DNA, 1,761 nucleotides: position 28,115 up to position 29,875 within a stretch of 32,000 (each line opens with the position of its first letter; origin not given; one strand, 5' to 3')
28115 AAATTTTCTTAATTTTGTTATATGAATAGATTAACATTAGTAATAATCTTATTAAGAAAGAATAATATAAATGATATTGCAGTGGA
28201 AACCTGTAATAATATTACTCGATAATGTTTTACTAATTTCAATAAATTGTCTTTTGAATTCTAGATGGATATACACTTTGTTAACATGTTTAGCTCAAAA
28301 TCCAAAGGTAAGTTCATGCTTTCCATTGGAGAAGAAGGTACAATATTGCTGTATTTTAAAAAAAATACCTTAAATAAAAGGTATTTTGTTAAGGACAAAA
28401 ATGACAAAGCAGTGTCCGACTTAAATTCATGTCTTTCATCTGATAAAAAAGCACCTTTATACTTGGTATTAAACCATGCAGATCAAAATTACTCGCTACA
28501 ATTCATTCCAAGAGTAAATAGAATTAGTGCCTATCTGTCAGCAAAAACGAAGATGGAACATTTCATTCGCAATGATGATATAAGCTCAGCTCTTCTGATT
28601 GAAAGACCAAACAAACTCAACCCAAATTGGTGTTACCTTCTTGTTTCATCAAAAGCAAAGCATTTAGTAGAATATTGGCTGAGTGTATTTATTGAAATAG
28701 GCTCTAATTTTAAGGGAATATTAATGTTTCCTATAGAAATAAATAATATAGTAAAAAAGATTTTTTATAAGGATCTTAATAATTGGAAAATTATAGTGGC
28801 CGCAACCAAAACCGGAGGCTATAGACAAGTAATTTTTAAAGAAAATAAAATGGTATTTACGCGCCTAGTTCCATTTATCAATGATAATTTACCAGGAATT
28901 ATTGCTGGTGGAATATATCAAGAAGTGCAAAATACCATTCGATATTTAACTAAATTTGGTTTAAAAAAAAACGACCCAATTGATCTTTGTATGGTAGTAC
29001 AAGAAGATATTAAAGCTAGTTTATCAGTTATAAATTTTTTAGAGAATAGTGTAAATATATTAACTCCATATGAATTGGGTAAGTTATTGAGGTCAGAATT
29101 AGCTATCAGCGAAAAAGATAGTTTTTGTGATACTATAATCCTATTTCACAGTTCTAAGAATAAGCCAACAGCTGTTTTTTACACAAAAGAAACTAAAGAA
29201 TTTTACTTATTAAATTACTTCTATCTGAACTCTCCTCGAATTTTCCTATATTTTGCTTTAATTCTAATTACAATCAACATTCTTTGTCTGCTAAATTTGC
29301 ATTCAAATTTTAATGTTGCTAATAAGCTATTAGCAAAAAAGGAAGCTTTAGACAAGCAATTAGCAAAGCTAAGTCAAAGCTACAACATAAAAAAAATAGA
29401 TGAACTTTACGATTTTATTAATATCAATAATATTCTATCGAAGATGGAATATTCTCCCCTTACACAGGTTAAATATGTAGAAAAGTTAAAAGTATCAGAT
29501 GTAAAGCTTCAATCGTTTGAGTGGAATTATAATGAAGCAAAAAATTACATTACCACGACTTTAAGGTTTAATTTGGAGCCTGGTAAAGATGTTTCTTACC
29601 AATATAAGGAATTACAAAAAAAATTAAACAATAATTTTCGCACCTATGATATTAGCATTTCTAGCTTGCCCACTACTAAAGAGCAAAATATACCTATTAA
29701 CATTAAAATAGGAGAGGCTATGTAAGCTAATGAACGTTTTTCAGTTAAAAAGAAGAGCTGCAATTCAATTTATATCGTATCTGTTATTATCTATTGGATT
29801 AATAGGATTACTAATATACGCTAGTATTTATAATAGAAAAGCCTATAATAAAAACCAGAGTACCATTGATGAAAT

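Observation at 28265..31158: Orphan three-gene cluster with the architecture of a type IV pilus / type II secretion inner-membrane platform (PilM-N, PilO, PilP-like) in a Wolbachia-like genome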

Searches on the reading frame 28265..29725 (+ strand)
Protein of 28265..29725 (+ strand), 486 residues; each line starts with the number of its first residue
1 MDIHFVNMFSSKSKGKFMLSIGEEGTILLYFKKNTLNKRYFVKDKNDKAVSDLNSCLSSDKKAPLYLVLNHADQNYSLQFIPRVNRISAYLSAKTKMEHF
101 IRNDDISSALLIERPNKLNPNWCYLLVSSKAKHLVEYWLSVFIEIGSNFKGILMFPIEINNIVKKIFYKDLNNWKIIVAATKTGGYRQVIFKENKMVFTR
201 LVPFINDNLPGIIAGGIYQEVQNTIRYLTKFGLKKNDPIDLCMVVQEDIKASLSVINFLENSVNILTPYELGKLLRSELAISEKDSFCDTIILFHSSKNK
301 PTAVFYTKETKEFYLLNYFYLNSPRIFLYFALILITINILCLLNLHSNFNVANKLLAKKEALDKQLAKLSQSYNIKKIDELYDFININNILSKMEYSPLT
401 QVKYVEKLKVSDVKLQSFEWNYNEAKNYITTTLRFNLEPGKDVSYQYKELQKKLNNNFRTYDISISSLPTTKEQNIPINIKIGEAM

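Call 3: search_protein_families(library=pfam, proteins=[window:28265-29725:+], max_evalue=10)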
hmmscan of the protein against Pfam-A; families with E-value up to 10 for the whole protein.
window:28265-29725:+ (486 aa): 1 family
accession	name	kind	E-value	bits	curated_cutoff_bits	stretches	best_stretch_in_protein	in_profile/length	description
PF06785.16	UPF0242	-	0.023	15.2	33.5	1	327-417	35-115/194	Uncharacterised protein family (UPF0242) N-terminus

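Call 4: search_protein_families(library=ncbifam, proteins=[window:28265-29725:+], max_evalue=10)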
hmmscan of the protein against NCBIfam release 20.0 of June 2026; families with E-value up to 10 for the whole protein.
window:28265-29725:+ (486 aa): 0 families

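Call 6: list_cluster_members(proteins=[window:28265-29725:+, window:29730-30338:+, window:30343-31158:+, window:24415-25746:+, window:20653-23976:-])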
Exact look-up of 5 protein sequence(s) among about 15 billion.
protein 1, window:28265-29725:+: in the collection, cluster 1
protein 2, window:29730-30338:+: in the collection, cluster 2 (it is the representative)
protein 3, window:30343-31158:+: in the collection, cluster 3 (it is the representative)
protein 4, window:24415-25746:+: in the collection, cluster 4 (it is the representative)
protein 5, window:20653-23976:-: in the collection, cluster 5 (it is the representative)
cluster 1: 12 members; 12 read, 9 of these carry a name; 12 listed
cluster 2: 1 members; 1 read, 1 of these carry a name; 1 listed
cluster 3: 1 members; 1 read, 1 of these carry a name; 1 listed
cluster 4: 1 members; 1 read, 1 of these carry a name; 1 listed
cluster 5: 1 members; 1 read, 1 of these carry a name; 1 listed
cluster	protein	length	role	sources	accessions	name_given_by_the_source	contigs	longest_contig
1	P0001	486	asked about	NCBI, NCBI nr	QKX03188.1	hypothetical protein GOY07_03340 [Wolbachia endosymbiont of Litomosoides sigmodontis]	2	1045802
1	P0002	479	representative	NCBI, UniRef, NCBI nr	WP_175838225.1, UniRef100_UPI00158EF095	hypothetical protein [Wolbachia endosymbiont of Litomosoides sigmodontis] | hypothetical protein n=1 Tax=Wolbachia endosymbiont of Litomosoides sigmodontis ...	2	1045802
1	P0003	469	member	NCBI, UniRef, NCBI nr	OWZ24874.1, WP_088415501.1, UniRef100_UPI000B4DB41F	hypothetical protein [Wolbachia endosymbiont of Wuchereria bancrofti] | hypothetical protein n=1 Tax=Wolbachia endosymbiont of Wuchereria bancrofti TaxID=96496 ...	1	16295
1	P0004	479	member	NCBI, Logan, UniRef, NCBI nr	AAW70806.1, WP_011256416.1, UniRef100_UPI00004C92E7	Uncharacterized conserved protein [Wolbachia endosymbiont strain TRS of Brugia malayi] | hypothetical protein n=1 Tax=Wolbachia endosymbiont of Brugia malayi TaxID=80849 ... | hypothetical protein [Wolbachia endosymbiont of Brugia malayi]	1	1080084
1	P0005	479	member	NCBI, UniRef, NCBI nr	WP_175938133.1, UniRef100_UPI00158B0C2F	hypothetical protein [Wolbachia endosymbiont of Litomosoides brasiliensis] | hypothetical protein n=1 Tax=Wolbachia endosymbiont of Litomosoides brasiliensis ...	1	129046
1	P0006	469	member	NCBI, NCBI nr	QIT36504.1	hypothetical protein WBP_0642 [Wolbachia endosymbiont of Brugia pahangi]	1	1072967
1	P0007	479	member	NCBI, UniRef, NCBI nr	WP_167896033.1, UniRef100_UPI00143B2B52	hypothetical protein [Wolbachia endosymbiont of Brugia pahangi] | hypothetical protein n=1 Tax=Wolbachia endosymbiont of Brugia pahangi TaxID=96495 ...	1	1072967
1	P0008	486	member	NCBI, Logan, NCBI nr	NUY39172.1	hypothetical protein GO684_00165 [Wolbachia endosymbiont of Litomosoides brasiliensis] | hypothetical protein [Wolbachia endosymbiont of Litomosoides brasiliensis]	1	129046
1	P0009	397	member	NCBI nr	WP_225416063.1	hypothetical protein [Wolbachia endosymbiont of Brugia malayi]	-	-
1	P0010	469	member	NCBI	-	-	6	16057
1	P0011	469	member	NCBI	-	-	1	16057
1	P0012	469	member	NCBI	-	-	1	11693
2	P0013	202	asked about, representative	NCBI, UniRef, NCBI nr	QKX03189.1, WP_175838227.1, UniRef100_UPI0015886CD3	hypothetical protein GOY07_03345 [Wolbachia endosymbiont of Litomosoides sigmodontis] | hypothetical protein n=1 Tax=Wolbachia endosymbiont of Litomosoides sigmodontis ... | hypothetical protein [Wolbachia endosymbiont of Litomosoides sigmodontis]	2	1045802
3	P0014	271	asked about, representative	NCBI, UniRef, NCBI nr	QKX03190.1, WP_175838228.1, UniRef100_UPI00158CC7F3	hypothetical protein GOY07_03350 [Wolbachia endosymbiont of Litomosoides sigmodontis] | hypothetical protein n=1 Tax=Wolbachia endosymbiont of Litomosoides sigmodontis ... | hypothetical protein [Wolbachia endosymbiont of Litomosoides sigmodontis]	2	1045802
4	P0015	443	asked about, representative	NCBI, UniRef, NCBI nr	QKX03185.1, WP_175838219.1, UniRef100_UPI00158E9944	amidohydrolase family protein [Wolbachia endosymbiont of Litomosoides sigmodontis] | dihydroorotase n=1 Tax=Wolbachia endosymbiont of Litomosoides sigmodontis TaxID=80850 ... | dihydroorotase [Wolbachia endosymbiont of Litomosoides sigmodontis]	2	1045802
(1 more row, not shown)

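Call 7: find_homologous_proteins(query=window:28265-29725:+, max_evalue=0.001)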
Query window:28265-29725:+ (486 aa): 34 proteins with E <= 0.001 among 8000 candidates.
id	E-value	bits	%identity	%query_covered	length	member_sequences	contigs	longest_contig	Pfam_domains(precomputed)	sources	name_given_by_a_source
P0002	0.0e+0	1048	100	99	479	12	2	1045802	-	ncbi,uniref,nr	ncbi:hypothetical protein [Wolbachia endosymbiont of Litomosoides sigmodontis]|uniref:hypothetical p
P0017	4.3e-269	911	86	99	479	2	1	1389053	-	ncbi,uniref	ncbi:hypothetical protein [Wolbachia endosymbiont of Cantharis cryptica]|uniref:hypothetical protein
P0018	3.3e-258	875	83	99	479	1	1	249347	-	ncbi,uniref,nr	ncbi:hypothetical protein [Wolbachia pipientis]|uniref:hypothetical protein n=1 Tax=Wolbachia pipien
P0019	7.4e-258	874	82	99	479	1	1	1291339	-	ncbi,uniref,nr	ncbi:hypothetical protein [Candidatus Wolbachia massiliensis]|uniref:Uncharacterized protein n=1 Tax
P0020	6.1e-257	871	82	99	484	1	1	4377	-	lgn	-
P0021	1.1e-256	870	83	97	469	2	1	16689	-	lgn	-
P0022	6.1e-255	864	82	99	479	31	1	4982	-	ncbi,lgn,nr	ncbi:MAG: hypothetical protein LBU56_00465 [Rickettsiales bacterium]|nr:hypothetical protein [Ricket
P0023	1.0e-250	850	81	99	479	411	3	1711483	-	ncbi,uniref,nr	ncbi:hypothetical protein wVul_0855 [Wolbachia endosymbiont of Armadillidium vulgare str. wVulC]|uni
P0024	2.8e-249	845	81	99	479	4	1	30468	-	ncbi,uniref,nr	ncbi:hypothetical protein [Wolbachia endosymbiont of Atemnus politus]|uniref:hypothetical protein n=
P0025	2.2e-247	839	81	97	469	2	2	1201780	-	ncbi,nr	ncbi:MAG: hypothetical protein PG980_000207 [Wolbachia endosymbiont of Ctenocephalides felis wCfeJ]|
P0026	1.8e-246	836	78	100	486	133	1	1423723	-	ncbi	-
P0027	2.7e-241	819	77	99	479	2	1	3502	-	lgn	-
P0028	8.5e-241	817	76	100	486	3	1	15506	-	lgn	-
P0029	4.9e-235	798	76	99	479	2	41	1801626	-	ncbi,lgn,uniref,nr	ncbi:hypothetical protein [Wolbachia endosymbiont of Folsomia candida]|uniref:hypothetical protein n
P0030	5.7e-232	788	75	99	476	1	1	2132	-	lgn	-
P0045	2.8e-111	391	42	97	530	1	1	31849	-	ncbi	-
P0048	1.5e-55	207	29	98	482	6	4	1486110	-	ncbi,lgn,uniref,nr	ncbi:putative membrane protein [Ehrlichia ruminantium]|uniref:hypothetical protein n=1 Tax=Ehrlichia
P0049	2.2e-37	147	25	95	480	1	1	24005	-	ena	-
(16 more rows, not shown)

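Call 11: search_solved_structures(query=A1, max_evalue=10)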
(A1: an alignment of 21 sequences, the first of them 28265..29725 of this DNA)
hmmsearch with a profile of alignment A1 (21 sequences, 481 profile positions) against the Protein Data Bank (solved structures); distinct sequences matched with E-value up to 10: 3.
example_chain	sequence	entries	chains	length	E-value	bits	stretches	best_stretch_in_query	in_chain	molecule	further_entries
7yfj_A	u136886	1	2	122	0.93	11.3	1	396-448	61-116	Pre-mRNA-splicing regulator WTAP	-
9jro_A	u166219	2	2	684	1.2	11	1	312-376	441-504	GFP-like fluorescent chromoprotein,Prostaglandin E2 receptor EP2 subtype,Soluble cytochrom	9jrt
9uwd_A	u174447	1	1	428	1.7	10.4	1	316-376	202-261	Prostaglandin D2 receptor,Soluble cytochrome b562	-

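Call 14: predict_structure(alignment_id=A1)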
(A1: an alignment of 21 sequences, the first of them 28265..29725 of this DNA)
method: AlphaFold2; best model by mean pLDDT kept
length: 486 residues; sequences in the alignment: 21
mean_pLDDT: 81.5   pTM: 0.62
mean pLDDT of the five models: 81.5, 78.4, 69.5, 66.3, 64.7
residues with pLDDT >= 90: 125; 70-90: 288; 50-70: 52; < 50: 21
segments of 3 or more residues with pLDDT < 50: 1-11, 373-381
pLDDT, mean of each block of 10 residues (from residue 1): 33 80 92 89 84 88 90 88 88 85 81 86 89 83 84 90 83 91 93 87 85 93 92 89 95 92 93 87 89 89 75 70 77 87 72 75 67 47 55 62 73 81 81 81 82 82 82 74 81
secondary structure, 60 per line:
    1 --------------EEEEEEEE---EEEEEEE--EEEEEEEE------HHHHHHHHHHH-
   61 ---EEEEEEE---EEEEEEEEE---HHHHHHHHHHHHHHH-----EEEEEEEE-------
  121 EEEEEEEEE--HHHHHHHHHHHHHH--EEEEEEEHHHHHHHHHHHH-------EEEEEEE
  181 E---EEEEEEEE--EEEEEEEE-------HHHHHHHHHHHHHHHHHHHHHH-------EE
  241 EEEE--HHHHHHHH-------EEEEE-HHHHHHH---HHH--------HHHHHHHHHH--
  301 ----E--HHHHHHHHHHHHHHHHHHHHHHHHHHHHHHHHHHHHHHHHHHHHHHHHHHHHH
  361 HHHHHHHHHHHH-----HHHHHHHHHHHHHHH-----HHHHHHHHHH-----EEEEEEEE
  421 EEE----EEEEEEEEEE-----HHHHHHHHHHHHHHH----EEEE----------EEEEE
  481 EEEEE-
elements in order: E15-22 E26-32 E35-42 H49-59 E64-70 E74-82 H86-100 E106-113 E121-129 H132-145 E148-154 H155-166 E174-181 E185-192 E195-202 H210-231 E239-244 H247-254 E262-266 H268-274 H289-298 H308-372 H378-392 H398-407 E413-423 E428-437 H443-457 E462-465 E476-485

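Call 16: search_protein_representatives(alignment_id=A1)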
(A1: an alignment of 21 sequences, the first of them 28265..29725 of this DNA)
Query: 21 sequences, 481 profile positions. Proteins with E-value up to 0.001 (for the whole library): 795; up to 1e-10: 597; up to 1e-30: 284. The best 150 are listed.
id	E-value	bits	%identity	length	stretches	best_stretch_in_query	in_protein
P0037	1.6e-228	775.6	-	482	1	3-481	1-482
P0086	6.6e-190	648.3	-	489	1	1-480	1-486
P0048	8.9e-176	601.7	-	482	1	1-479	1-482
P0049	1.7e-151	521.7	-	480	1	1-477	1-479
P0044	2.1e-135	468.6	-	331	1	149-480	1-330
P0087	1.6e-123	429.4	-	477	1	9-473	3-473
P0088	5.7e-105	368.2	-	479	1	1-459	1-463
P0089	5.6e-102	358.3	-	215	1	3-216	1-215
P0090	2.4e-88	313.4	-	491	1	6-446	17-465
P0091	8.3e-87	308.3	-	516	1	3-477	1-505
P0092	5.6e-86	305.6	-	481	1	1-452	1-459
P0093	2.0e-79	284.0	-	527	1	5-476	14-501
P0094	7.7e-79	282.0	-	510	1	5-478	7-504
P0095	3.9e-77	276.4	-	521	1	9-477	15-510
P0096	6.8e-77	275.6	-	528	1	8-476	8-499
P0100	1.2e-75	271.5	-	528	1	7-477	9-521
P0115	5.0e-70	253.0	-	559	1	8-420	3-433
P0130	5.0e-66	239.8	-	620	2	166-476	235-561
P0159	1.5e-61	225.0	-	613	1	6-477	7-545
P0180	8.9e-60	219.2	-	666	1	5-418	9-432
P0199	3.7e-58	213.8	-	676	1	4-417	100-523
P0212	4.9e-57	210.1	-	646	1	7-421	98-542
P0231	3.9e-55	203.9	-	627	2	159-428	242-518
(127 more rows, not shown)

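Call 17: search_protein_families(library=pfam, proteins=[P0090, P0093, P0100, P0115, P0130, P0159, P0180, P0199, P0212, P0231], max_evalue=1)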
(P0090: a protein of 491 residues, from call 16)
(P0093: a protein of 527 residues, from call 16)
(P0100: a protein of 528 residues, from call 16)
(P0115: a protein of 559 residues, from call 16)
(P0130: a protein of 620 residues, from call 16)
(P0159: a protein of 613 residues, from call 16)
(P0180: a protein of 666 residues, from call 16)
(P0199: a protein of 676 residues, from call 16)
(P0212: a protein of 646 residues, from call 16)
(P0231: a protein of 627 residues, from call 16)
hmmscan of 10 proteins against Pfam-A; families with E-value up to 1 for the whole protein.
P0090 (491 aa): 1 family
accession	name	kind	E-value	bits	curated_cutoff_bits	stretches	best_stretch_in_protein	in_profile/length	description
PF08814.16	XisH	-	0.064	13.9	25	0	424-470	37-80/134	XisH protein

P0093 (527 aa): 1 family
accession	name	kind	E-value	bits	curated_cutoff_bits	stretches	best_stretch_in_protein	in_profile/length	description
PF12754.13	Get5_N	-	0.022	15.5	29.1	1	351-400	82-131/151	Get5, N-terminal domain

P0100 (528 aa): 1 family
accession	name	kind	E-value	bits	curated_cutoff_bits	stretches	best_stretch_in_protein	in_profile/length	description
PF16101.10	PRIMA1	-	0.15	12.3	38.6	1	441-462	58-79/158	Proline-rich membrane anchor 1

P0115 (559 aa): 2 families
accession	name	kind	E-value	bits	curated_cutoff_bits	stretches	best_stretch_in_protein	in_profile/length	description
PF06833.16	MdcE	-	0.03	14.5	32.7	0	42-67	17-42/196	Malonate decarboxylase gamma subunit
PF08563.16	P53_TAD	-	0.041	13.8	20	1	527-539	2-14/25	P53 transactivation motif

P0130 (620 aa): 0 families

P0159 (613 aa): 0 families

P0180 (666 aa): 0 families

P0199 (676 aa): 1 family
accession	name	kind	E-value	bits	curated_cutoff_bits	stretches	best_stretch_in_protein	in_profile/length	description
PF15774.10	DUF4702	-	0.98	8.7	27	0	28-100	323-394/395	Domain of unknown function (DUF4702)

P0212 (646 aa): 1 family
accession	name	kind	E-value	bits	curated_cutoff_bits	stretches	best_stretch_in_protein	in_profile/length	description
PF06103.16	DUF948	-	0.21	12.2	37.2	1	425-483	3-61/89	Bacterial protein of unknown function (DUF948)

P0231 (627 aa): 2 families
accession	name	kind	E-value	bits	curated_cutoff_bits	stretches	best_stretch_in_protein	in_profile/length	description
PF17990.7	LodA_N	-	0.17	12.3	26.3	0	232-266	52-86/213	L-Lysine epsilon oxidase N-terminal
PF12420.13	DUF3671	-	0.26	11.2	34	1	387-424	142-179/223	Fam-L, Fam-M like protein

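Call 19: fold_search(model_id=the predicted structure, library=pdb)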
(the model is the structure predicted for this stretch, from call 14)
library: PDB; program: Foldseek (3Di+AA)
matches with E <= 10: 1323; with E <= 0.001: 48
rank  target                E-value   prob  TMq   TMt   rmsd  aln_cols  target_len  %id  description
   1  5eoy_A                4.4e-10  1.00  0.38  0.49   7.5       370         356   10  Pseudomonas aeruginosa SeMet-PilM bound to ADP (released 2016-04-27)
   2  5eox_B                1.0e-09  1.00  0.36  0.46   7.7       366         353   11  Pseudomonas aeruginosa PilM bound to ADP (released 2016-04-27)
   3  5eou_B                1.4e-09  1.00  0.39  0.51   6.3       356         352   10  Pseudomonas aeruginosa PilM:PilN1-12 bound to ATP (released 2016-04-27)
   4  5eou_A                1.5e-09  1.00  0.37  0.51   6.3       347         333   11  Pseudomonas aeruginosa PilM:PilN1-12 bound to ATP (released 2016-04-27)
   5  5eoy_B                2.0e-09  1.00  0.38  0.49   7.4       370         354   11  Pseudomonas aeruginosa SeMet-PilM bound to ADP (released 2016-04-27)
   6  5eq6_A                4.7e-09  1.00  0.38  0.48   7.4       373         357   11  Pseudomonas aeruginosa PilM bound to AMP-PNP (released 2016-04-27)
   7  3jc8_Ma               5.0e-09  1.00  0.42  0.55   5.9       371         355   12  Architectural model of the type IVa pilus machine in a piliated state (released 2016-03-16)
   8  5eox_A                5.3e-09  1.00  0.34  0.44   7.9       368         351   11  Pseudomonas aeruginosa PilM bound to ADP (released 2016-04-27)
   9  5eq6_B                6.3e-09  1.00  0.37  0.48   7.4       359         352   10  Pseudomonas aeruginosa PilM bound to AMP-PNP (released 2016-04-27)
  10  3hrg                  8.4e-09  1.00  0.36  0.59   6.8       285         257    9  Crystal structure of Bacteroides thetaiotaomicron BT_3980, protein with actin-like ATPase fold and unknown function (NP_ (released 2009-06-23)
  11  2ych_A                1.2e-08  1.00  0.43  0.58   5.8       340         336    8  PilM-PilN type IV pilus biogenesis complex (released 2011-05-11)
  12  3wt0_D                1.6e-08  1.00  0.41  0.51   5.9       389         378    9  Crystal Structure Analysis of Cell Division Protein (released 2015-04-29)
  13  4a2a_A                2.1e-08  1.00  0.28  0.35   5.8       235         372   12  Thermotoga maritima FtsA:FtsZ(336-351) (released 2012-04-25)
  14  4pht_X                3.7e-08  1.00  0.34  0.65   5.7       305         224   10  ATPase GspE in complex with the cytoplasmic domain of GspL from the Vibrio vulnificus type II Secretion system (released 2014-11-26)
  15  7q6i_D                4.0e-08  1.00  0.40  0.51   6.4       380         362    8  Vibrio maritimus FtsA 1-396 ATP and FtsN 1-29, bent tetramers in double filament arrangement (released 2022-09-21)
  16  3wt0_C                5.9e-08  1.00  0.41  0.51   5.8       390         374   10  Crystal Structure Analysis of Cell Division Protein (released 2015-04-29)
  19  4a2a_B                7.1e-08  1.00  0.37  0.46   6.9       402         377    9  Thermotoga maritima FtsA:FtsZ(336-351) (released 2012-04-25)
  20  1yf5                  8.9e-08  1.00  0.35  0.62   5.4       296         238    9  Cyto-Epsl: The Cytoplasmic Domain Of Epsl, An Inner Membrane Component Of The Type II Secretion System Of Vibrio Cholera (released 2005-05-03)
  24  3wt0_A                1.4e-07  1.00  0.42  0.52   5.8       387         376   10  Crystal Structure Analysis of Cell Division Protein (released 2015-04-29)
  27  5tkw                  1.9e-07  1.00  0.30  0.52   7.2       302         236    7  1.35 Angstrom Resolution Crystal Structure of a Pullulanase-specific Type II Secretion System Integral Cytoplasmic Membr (released 2016-10-19)
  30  7q6i_B                3.3e-07  1.00  0.38  0.47   7.8       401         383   10  Vibrio maritimus FtsA 1-396 ATP and FtsN 1-29, bent tetramers in double filament arrangement (released 2022-09-21)
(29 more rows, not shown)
